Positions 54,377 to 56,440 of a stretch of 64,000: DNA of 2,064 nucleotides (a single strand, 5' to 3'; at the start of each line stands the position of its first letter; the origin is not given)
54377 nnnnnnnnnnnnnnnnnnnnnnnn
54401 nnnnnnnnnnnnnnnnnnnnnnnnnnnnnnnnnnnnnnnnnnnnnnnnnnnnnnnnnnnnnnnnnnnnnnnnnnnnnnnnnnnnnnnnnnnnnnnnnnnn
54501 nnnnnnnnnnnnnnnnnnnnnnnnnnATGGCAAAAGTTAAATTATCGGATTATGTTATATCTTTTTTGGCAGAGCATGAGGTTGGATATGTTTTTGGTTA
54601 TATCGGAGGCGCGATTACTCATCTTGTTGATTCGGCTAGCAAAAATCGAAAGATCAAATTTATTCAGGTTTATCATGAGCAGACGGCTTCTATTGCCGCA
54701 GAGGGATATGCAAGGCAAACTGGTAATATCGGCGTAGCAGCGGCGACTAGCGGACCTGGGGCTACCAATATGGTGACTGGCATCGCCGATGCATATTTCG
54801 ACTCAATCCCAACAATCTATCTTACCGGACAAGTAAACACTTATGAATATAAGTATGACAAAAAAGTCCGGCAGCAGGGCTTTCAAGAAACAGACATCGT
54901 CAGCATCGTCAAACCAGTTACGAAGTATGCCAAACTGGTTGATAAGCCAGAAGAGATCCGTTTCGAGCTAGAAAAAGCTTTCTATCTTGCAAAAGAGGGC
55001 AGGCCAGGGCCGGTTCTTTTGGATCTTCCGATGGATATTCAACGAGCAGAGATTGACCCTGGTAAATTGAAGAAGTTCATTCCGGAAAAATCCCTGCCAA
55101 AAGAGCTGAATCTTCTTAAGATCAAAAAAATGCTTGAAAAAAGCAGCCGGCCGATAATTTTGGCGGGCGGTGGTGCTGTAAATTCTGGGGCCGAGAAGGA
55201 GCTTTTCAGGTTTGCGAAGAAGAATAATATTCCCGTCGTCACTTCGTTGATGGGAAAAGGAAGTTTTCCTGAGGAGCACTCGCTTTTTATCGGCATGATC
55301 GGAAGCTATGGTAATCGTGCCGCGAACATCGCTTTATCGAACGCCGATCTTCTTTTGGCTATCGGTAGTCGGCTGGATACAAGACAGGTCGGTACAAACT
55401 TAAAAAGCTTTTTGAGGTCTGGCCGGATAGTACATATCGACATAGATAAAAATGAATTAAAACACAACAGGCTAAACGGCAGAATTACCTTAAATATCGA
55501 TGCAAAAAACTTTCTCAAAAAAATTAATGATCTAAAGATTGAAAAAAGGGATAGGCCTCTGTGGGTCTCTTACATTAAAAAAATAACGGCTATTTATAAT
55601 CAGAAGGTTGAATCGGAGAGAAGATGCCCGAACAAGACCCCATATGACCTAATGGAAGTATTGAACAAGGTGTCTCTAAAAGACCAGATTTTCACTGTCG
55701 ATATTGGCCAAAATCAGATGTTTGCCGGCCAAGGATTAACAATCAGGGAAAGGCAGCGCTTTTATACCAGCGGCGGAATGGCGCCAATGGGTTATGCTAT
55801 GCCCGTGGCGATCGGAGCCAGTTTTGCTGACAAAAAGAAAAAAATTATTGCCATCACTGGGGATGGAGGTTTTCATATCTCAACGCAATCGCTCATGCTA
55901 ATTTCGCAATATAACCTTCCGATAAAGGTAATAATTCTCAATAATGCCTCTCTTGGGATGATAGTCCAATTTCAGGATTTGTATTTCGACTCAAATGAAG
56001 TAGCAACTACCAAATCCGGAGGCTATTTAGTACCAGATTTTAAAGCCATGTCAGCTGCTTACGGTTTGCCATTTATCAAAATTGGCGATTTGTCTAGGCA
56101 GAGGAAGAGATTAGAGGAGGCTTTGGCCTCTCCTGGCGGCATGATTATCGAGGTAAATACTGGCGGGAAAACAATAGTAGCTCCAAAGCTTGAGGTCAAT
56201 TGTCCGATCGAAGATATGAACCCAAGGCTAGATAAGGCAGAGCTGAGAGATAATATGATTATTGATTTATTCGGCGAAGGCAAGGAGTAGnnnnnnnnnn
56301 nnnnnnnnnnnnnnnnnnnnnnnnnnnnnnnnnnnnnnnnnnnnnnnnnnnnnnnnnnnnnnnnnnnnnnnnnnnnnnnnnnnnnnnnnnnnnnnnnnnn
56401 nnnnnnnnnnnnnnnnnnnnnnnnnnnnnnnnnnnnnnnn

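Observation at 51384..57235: CDP-3,6-dideoxyhexose pathway extended by a ThDP-dependent AHAS-like enzyme and a reductase: candidate branched-chain (yersiniose-like) sugar; E3 reductase not in window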

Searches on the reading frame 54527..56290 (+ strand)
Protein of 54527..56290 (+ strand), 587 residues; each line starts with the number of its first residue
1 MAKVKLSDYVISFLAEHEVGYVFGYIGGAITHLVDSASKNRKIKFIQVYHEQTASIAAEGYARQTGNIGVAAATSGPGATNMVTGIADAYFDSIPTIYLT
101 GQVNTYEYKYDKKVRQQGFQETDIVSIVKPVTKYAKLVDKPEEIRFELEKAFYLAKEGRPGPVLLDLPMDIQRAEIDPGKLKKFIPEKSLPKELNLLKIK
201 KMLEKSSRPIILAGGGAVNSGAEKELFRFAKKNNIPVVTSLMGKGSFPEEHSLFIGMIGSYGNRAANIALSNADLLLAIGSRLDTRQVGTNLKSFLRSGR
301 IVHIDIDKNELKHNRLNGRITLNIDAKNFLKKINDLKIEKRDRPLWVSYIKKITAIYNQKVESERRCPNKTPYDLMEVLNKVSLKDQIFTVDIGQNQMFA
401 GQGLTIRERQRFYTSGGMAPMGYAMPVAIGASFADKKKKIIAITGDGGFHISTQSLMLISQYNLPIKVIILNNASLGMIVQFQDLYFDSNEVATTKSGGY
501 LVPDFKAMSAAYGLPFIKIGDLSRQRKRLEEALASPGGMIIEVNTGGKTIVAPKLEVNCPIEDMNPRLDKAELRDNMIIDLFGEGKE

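Call 4: search_protein_families(library=pfam, proteins=[window:54527-56290:+])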
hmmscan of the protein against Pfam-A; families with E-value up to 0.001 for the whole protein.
window:54527-56290:+ (587 aa): 3 families
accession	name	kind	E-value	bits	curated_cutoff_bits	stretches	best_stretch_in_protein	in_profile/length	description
PF00205.28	TPP_enzyme_M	-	1.8e-39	135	30.4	1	198-332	3-136/137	Thiamine pyrophosphate enzyme, central domain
PF02775.26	TPP_enzyme_C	-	1.2e-37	129.4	21.9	1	392-543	1-151/151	Thiamine pyrophosphate enzyme, C-terminal TPP binding domain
PF02776.23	TPP_enzyme_N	-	4e-36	123.8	26.8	1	5-126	2-118/119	Thiamine pyrophosphate enzyme, N-terminal TPP binding domain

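Call 5: search_protein_families(library=ncbifam, proteins=[window:54527-56290:+])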
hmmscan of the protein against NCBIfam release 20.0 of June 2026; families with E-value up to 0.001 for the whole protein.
window:54527-56290:+ (587 aa): 58 families (the best 25 are shown)
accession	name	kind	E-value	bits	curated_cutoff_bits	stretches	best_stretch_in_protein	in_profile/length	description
TIGR00118.1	acolac_lg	equivalog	5.5e-148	493.9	538.35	1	8-557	5-546/557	biosynthetic-type acetolactate synthase large subunit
NF004710.0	PRK06048.1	equivalog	2.6e-133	445.4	976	1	2-560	6-552/561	acetolactate synthase large subunit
NF004919.0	PRK06276.1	equivalog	6e-133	444.2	866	1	8-545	5-538/582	acetolactate synthase large subunit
NF006524.0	PRK08978.1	equivalog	8.8e-130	433.5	738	1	7-558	4-537/548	acetolactate synthase 2 catalytic subunit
NF005824.0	PRK07710.1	equivalog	1.2e-129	433.3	976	1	8-554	21-557/573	acetolactate synthase large subunit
NF005860.0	PRK07789.1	equivalog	3.3e-125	418.7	881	1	6-522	36-554/615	acetolactate synthase large subunit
NF005651.0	PRK07418.1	subfamily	1.2e-122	410.2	942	1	9-544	24-558/617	acetolactate synthase large subunit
NF005228.0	PRK06725.1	equivalog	1.9e-122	409.3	991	1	6-555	18-555/571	acetolactate synthase large subunit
NF005584.0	PRK07282.1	equivalog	4.2e-122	408.5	970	1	7-554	13-549/566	acetolactate synthase large subunit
NF006016.1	PRK08155.1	equivalog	4.8e-121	404.9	870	1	7-553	6-540/554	acetolactate synthase large subunit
NF005058.0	PRK06466.1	equivalog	8.5e-117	391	951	1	6-544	6-546/574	acetolactate synthase 3 large subunit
NF006319.0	PRK08527.1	equivalog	5.6e-112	375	905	1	1-564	1-557/565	acetolactate synthase large subunit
NF006581.0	PRK09107.1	equivalog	7.1e-109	364.7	974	1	8-542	15-550/595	acetolactate synthase 3 large subunit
NF006525.0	PRK08979.1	equivalog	8.4e-108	361.2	1084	1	3-536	3-535/572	acetolactate synthase 3 large subunit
NF005364.0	PRK06882.1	equivalog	2.1e-104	350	1083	1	1-534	1-533/574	acetolactate synthase 3 large subunit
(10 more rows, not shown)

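Call 7: search_solved_structures(query=window:54527-56290:+, max_evalue=1e-20)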
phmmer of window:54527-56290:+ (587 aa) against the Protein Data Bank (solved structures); distinct sequences matched with E-value up to 1e-20: 128 (the best 60 are shown).
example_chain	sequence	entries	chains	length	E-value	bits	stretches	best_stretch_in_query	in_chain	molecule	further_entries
5ahk_A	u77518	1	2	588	4.8e-122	411.9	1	4-569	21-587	ACETOLACTATE SYNTHASE II, LARGE SUBUNIT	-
7u25_A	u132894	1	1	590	1.2e-94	321.4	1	7-553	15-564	Acetolactate synthase, chloroplastic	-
3e9y_A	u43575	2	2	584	4.4e-94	319.6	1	7-553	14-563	Acetolactate synthase, chloroplastic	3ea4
7tzz_A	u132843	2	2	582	8.6e-94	318.6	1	7-553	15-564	Acetolactate synthase, chloroplastic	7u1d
8et5_A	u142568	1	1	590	1.2e-93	318.1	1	7-555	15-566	Acetolactate synthase, chloroplastic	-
1ybh_A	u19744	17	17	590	1.6e-93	317.8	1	7-553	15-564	Acetolactate synthase, chloroplast | Acetolactate synthase | Acetolactate synthase, chloroplastic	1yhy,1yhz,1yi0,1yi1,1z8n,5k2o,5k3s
6u9h_A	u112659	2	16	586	1.6e-93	317.7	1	7-553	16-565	Acetolactate synthase, chloroplastic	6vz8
7stq_A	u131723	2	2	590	2.2e-93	317.3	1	7-553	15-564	Acetolactate synthase, chloroplastic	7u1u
6lpi_A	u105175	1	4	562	4.5e-88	299.8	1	7-554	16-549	Acetolactate synthase isozyme 1 large subunit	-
8rph_A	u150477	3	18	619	1.4e-87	298.1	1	3-577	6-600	Thiamine pyrophosphate-binding protein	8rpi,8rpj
1jsc_A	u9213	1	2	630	6.4e-85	289.3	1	14-559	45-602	ACETOHYDROXY-ACID SYNTHASE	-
6u9d_A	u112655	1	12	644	7e-85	289.2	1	14-558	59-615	Acetolactate synthase catalytic subunit, mitochondrial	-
1n0h_A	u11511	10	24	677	8.2e-85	289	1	14-558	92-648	Acetolactate synthase | Acetolactate synthase, mitochondrial | Acetolactate synthase catalytic subunit, mitochondrial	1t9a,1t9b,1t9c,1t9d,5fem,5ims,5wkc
6dek_A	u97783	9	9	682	1.4e-80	275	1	13-563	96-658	Acetolactate synthase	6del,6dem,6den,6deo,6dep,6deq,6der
6wo1_A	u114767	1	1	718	2e-76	261.3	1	13-529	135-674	Acetohydroxyacid synthase catalytic subunit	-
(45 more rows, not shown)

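Call 13: find_encoding_contigs(protein=window:54527-56290:+, flank=10000, max_places=6)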
Protein window:54527-56290:+ (587 aa): 3 contigs read that carry it; 1 place shown.
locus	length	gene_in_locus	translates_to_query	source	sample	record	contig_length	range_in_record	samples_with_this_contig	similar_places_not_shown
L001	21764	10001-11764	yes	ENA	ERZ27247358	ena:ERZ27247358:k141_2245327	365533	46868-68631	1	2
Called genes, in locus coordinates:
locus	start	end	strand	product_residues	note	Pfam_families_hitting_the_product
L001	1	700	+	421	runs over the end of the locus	PF00814:TsaD, PF22521:HypF_C_2 (weak)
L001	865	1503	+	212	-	PF09335:VTT_dom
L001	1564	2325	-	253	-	PF02604:PhdYeFM_antitox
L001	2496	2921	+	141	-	PF04138:GtrA_DPMS_TM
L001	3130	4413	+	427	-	PF01210:NAD_Gly3P_dh_N (faint), PF03446:NAD_binding_2, PF03721:UDPG_MGDP_dh_N, PF00984:UDPG_MGDP_dh, PF03720:UDPG_MGDP_dh_C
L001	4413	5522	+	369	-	PF03102:NeuB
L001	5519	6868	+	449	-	PF13231:PMT_2 (weak)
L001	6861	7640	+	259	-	PF00483:NTP_transferase, PF12804:NTP_transf_3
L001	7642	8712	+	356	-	PF01370:Epimerase, PF02719:Polysacc_synt_2, PF04321:RmlD_sub_bind (weak), PF01073:3Beta_HSD, PF16363:GDP_Man_Dehyd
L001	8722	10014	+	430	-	PF01041:DegT_DnrJ_EryC1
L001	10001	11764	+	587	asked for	PF02776:TPP_enzyme_N, PF00205:TPP_enzyme_M, PF02775:TPP_enzyme_C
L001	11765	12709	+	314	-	PF01370:Epimerase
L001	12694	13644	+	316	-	PF00535:Glycos_transf_2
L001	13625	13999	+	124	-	PF04138:GtrA_DPMS_TM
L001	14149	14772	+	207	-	PF00293:NUDIX (weak)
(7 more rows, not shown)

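Call 14: search_solved_structures(query=window:54527-56290:+, max_evalue=1e-100, show_alignments=1)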
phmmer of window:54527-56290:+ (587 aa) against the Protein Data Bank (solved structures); distinct sequences matched with E-value up to 1e-100: 1.
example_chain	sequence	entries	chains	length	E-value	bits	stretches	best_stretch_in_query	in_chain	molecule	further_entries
5ahk_A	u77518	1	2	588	4.8e-122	411.9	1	4-569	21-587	ACETOLACTATE SYNTHASE II, LARGE SUBUNIT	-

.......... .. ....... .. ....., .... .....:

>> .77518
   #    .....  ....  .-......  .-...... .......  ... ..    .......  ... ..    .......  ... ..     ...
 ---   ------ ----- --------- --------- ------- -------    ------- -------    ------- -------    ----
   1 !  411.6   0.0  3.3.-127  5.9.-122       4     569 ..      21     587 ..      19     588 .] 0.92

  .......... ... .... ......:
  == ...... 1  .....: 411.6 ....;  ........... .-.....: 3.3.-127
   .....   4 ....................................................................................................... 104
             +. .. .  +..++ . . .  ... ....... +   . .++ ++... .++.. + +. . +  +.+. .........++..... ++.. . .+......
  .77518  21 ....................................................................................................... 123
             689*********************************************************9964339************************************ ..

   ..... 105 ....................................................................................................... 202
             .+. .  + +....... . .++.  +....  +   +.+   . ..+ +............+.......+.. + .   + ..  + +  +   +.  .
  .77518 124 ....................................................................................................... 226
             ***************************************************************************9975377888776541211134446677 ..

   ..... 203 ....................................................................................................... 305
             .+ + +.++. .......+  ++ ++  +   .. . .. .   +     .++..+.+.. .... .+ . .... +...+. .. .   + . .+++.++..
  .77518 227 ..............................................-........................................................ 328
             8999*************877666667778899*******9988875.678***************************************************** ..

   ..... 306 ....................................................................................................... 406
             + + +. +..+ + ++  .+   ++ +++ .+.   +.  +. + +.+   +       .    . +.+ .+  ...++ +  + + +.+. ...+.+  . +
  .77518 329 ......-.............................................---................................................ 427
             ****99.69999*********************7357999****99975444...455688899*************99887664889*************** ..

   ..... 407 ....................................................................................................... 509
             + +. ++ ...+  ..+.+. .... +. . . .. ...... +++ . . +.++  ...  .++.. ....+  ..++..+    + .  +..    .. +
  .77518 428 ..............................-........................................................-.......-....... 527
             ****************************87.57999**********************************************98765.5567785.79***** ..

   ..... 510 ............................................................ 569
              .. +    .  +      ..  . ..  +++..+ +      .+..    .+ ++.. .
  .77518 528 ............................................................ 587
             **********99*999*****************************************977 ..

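Call 15: find_homologous_proteins(query=window:54527-56290:+, max_evalue=1e-30)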
Query window:54527-56290:+ (587 aa): 7932 proteins with E <= 1e-30 among 8000 candidates; the best 120 are listed.
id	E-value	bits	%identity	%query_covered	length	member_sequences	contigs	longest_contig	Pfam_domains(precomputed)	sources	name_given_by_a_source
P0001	0.0e+0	1302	100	100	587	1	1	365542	PF02775.27,PF02776.24,PF00205.29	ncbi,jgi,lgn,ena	ncbi:MAG: thiamine pyrophosphate-binding protein [Patescibacteria group bacterium]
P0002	2.1e-251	854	65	99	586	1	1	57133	PF02775.27,PF02776.24,PF00205.29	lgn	-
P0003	2.0e-241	821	63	98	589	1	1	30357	PF02775.27,PF02776.24,PF00205.29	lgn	-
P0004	5.5e-238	810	62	99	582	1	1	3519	PF02775.27,PF02776.24,PF00205.29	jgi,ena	-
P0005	2.2e-235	801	62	99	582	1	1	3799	PF02775.27,PF02776.24,PF00205.29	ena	-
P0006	1.6e-233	795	61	98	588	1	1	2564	PF02775.27,PF02776.24,PF00205.29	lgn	-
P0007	6.2e-233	793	60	98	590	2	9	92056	PF02775.27,PF02776.24,PF00205.29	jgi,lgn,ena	-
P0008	1.3e-232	792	61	99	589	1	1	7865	PF02775.27,PF02776.24,PF00205.29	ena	-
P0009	2.1e-232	791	61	98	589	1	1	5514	PF02775.27,PF02776.24,PF00205.29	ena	-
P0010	8.9e-232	789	60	98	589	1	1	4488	PF02775.27,PF02776.24,PF00205.29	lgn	-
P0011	1.7e-231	788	60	98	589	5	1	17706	PF02775.27,PF02776.24,PF00205.29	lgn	-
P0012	7.6e-230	783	61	99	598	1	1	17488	PF02775.27,PF02776.24,PF00205.29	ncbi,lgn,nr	ncbi:MAG: thiamine pyrophosphate-binding protein [Bacteroidales bacterium]|nr:thiamine pyrophosphate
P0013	1.1e-227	776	60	98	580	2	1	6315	PF02775.27,PF02776.24,PF00205.29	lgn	-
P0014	1.1e-227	776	59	100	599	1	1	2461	PF02775.27,PF02776.24,PF00205.29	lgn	-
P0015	2.9e-224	764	59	99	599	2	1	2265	PF02775.27,PF02776.24,PF00205.29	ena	-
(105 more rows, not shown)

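Call 18: find_related_loci(query=A1, collection=genome_contigs, flank=10000)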
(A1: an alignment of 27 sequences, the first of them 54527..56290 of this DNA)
Query A1 (587 aa) in genome_contigs; peptide patterns used: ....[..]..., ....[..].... (x = any residue, [..] = any of these).
115 stretches matched a pattern; 93 encode a relative of the query (tblastn E <= 1e-3); the best 80 are kept; 80 distinct loci.
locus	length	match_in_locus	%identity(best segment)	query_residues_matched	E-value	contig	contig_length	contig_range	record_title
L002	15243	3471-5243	61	4-587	0e+0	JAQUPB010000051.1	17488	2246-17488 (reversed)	MAG: Bacteroidales bacterium isolate STD1_214 NODE_7592_length_17488_cov_3.675364_Sandtown_D1, whole genome shotgun sequ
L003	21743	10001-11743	61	4-580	0e+0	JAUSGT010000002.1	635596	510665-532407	MAG: Candidatus Moraniibacteriota bacterium isolate E14_metabat.bin.14 E14_k141_1001272, whole genome shotgun sequence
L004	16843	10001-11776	59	1-586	0e+0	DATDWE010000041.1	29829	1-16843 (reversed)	MAG TPA_asm: Candidatus Nanoarchaeia archaeon isolate SMAG_U8102 k141_1178708, whole genome shotgun sequence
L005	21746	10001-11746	59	4-580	0e+0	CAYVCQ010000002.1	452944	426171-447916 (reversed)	MAG TPA_asm: uncultured Leptospirales bacterium isolate SRP302447_co2_803 genome assembly, contig: NODE_44_length_452944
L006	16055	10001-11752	59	4-579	0e+0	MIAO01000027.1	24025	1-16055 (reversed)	MAG: Spirochaetes bacterium GWB1_36_13 gwb1_scaffold_1349, whole genome shotgun sequence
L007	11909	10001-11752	59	4-582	0e+0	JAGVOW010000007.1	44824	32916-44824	MAG: Brevinematales bacterium isolate DeMMO3_10 c_000000018732, whole genome shotgun sequence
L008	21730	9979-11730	58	4-582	0e+0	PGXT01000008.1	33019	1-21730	MAG: Spirochaetae bacterium HGW-Spirochaetae-5 bjp_ig2069_scaffold_659, whole genome shotgun sequence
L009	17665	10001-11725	55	4-578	0e+0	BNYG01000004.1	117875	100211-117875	Bacteroidia bacterium PG1894_40 DNA, sequence004, whole genome shotgun sequence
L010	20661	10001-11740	56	1-579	0e+0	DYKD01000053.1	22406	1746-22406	MAG TPA_asm: Brevinema andersonii isolate SulCav_AS07-7_42_24 SulCav_AS07_7_2257_length_22406_cov_13_247327, whole genom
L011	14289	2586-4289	56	1-570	0e+0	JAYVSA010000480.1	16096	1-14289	MAG: Breznakibacter sp. isolate GL73_UP_concoct_17 GL73_UP_concoct_17_479, whole genome shotgun sequence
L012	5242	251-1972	55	3-578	0e+0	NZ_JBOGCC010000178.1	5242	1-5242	MAG: Clostridium sp. isolate WFFMC_MAG_406 k139_154014_flag=0_multi=15.2565_len=5242, whole genome shotgun sequence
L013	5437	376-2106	55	3-579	0e+0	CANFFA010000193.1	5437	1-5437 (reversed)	MAG: Paludibacteraceae bacterium isolate CH-Jul18-32 genome assembly, contig: CH-Jul18-C31586, whole genome shotgun sequ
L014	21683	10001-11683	58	3-566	0e+0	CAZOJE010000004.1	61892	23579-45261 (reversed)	MAG TPA_asm: uncultured Candidatus Saccharibacteria bacterium isolate SRP216815_co1_184 genome assembly, contig: NODE_51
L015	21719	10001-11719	55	3-577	0e+0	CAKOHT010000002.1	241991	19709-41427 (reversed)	MAG: uncultured Cetobacterium sp. isolate REFINED_METABAT215_TOP10_CONTIGS_1500_ASSEMBLY_K77_MERGED__Nepal_MoBio_Fiber-H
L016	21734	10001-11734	54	4-580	0e+0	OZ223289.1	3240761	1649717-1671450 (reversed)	MAG: uncultured Bacteroides sp. isolate 957ffbb5-8ec4-4b3e-b4c0-d4f05084aee6 genome assembly, chromosome: 1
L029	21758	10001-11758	53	3-587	0e+0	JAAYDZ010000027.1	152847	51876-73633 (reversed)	MAG: Bacteroidales bacterium isolate AS06rmzACSIP_601 230505_AS06, whole genome shotgun sequence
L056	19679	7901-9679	47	1-587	5e-177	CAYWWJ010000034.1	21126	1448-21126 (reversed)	MAG TPA_asm: uncultured Neisseria sp. isolate SRP296810_co1_147 genome assembly, contig: NODE_2474_length_21126_cov_8.01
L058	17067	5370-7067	49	2-573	8e-176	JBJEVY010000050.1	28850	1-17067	MAG: Candidatus Spyradenecus sp. isolate MAHA01_bin.015 NODE_218_length_28850_cov_7.645668, whole genome shotgun sequenc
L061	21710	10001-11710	48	2-574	5e-173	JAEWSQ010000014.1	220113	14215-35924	MAG: Spirochaetes bacterium isolate OH_SDB_112 k127_357173, whole genome shotgun sequence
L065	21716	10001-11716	48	4-573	5e-180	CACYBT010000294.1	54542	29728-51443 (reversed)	MAG: uncultured Succinivibrio sp. isolate RUG11798 genome assembly, contig: RUG11798_asm_294, whole genome shotgun seque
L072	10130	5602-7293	40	3-566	4e-119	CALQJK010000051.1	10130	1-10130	MAG: Chitinophaga pinensis isolate HRSG-E1-bin-71 genome assembly, contig: HRSG-E1-C3613, whole genome shotgun sequence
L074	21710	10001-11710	50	4-575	0e+0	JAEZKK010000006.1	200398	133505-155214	MAG: Bacteroidetes bacterium isolate OH_CDB_274 k127_113996, whole genome shotgun sequence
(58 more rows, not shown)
